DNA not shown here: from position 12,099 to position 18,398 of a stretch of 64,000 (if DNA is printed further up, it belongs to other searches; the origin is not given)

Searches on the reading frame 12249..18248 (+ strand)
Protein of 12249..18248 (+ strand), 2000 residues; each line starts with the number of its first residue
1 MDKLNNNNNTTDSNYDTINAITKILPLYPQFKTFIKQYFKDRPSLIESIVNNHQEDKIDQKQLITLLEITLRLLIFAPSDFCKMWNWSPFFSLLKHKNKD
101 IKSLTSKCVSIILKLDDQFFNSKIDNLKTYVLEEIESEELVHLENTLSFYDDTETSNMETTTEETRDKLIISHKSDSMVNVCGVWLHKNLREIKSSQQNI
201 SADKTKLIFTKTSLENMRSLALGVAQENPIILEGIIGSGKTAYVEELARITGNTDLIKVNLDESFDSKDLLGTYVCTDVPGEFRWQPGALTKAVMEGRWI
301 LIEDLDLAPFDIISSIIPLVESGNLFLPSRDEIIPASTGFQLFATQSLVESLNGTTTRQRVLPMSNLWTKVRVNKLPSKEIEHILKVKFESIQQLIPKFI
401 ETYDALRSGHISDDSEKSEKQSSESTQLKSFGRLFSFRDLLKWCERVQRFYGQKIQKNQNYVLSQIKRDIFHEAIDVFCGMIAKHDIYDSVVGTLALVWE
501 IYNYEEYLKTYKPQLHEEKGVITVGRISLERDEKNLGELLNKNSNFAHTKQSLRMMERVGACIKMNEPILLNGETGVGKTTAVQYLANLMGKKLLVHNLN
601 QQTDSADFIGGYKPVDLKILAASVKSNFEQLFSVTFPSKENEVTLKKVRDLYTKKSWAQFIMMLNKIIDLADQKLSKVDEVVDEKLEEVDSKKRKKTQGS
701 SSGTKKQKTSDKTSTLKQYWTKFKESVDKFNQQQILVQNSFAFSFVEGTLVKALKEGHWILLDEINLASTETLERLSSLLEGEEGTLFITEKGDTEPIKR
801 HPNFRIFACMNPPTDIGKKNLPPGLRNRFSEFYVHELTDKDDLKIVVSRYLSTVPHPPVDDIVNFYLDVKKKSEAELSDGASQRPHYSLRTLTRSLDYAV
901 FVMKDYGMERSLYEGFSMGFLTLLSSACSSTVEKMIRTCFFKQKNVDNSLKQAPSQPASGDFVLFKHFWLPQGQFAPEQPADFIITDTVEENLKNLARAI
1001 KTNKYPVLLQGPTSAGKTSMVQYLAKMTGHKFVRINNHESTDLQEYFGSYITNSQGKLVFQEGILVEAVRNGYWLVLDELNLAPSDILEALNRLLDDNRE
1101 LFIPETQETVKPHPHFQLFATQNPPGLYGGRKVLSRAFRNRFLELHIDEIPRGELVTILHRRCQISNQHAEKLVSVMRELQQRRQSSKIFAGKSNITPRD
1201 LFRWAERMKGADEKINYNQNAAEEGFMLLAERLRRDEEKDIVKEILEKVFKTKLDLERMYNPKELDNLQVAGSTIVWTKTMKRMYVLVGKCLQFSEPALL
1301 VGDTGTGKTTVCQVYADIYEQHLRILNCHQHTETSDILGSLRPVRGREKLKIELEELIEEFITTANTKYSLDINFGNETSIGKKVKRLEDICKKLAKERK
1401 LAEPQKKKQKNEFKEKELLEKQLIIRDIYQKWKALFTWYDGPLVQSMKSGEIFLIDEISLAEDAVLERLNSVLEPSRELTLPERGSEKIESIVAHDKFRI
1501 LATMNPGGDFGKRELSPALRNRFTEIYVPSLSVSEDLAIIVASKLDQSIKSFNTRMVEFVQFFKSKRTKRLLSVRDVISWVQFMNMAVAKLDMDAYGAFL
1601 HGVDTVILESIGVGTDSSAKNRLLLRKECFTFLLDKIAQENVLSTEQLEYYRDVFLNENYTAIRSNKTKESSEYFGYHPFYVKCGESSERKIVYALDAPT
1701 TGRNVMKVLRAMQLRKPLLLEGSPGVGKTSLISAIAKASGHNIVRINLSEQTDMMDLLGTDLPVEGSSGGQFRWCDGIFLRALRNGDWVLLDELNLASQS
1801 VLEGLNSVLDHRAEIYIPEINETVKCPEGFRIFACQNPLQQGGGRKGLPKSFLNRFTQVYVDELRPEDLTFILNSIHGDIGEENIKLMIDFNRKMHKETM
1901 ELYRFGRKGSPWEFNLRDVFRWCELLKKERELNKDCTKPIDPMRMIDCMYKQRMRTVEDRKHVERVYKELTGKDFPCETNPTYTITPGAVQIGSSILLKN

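Call 77: search_protein_families(library=pfam, proteins=[window:12249-18248:+], max_evalue=0.00001)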
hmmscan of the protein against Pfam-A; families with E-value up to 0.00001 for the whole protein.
window:12249-18248:+ (2000 aa): 35 families (the best 25 are shown)
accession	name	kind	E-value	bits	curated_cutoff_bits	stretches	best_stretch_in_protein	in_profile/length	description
PF07728.20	AAA_5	-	1.1e-110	366.1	22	7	1006-1142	1-139/139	AAA domain (dynein-related subfamily)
PF17867.7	AAA_lid_7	-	5.2e-60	200.7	22.7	3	1154-1252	1-105/106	Midasin AAA lid domain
PF07726.17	AAA_3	-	9.6e-35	119.8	27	1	1718-1857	2-130/131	ATPase family associated with various cellular activities (AAA)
PF17865.7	AAA_lid_5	-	5.6e-32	110.5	22.7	1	842-942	1-103/104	Midasin AAA lid domain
PF00004.35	AAA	-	7.1e-25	88.4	21.2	1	1718-1754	1-37/131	ATPase family associated with various cellular activities (AAA)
PF12775.13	AAA_7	-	1.4e-24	87.1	25.8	0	546-606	13-76/181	P-loop containing dynein motor region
PF13401.12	AAA_22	-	8.7e-22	78.3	27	0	1299-1367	9-33/130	AAA domain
PF13191.12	AAA_16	-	1.2e-18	68.6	32.6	0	1296-1331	25-63/167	AAA ATPase domain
PF02367.23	TsaE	-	6.3e-18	65.4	26.6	0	550-592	5-47/128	Threonylcarbamoyl adenosine biosynthesis protein TsaE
PF13173.12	AAA_14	-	8e-18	65.1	27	0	1005-1102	3-92/129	AAA domain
PF12774.13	AAA_6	-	2.5e-17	63.4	25.2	0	983-1045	12-73/327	Hydrolytic ATP binding site of dynein motor region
PF00158.32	Sigma54_activat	-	8.4e-15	55.3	20.2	0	991-1098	9-120/168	Sigma-54 interaction domain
PF13238.12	AAA_18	-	8.9e-14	52.5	29.4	0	569-607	1-36/128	AAA domain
PF13604.12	AAA_30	-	1.3e-13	51.5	27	0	1718-1811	21-114/191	AAA domain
PF05496.18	RuvB_N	-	1.5e-13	51.2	27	0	1298-1380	36-122/159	Holliday junction DNA helicase RuvB P-loop domain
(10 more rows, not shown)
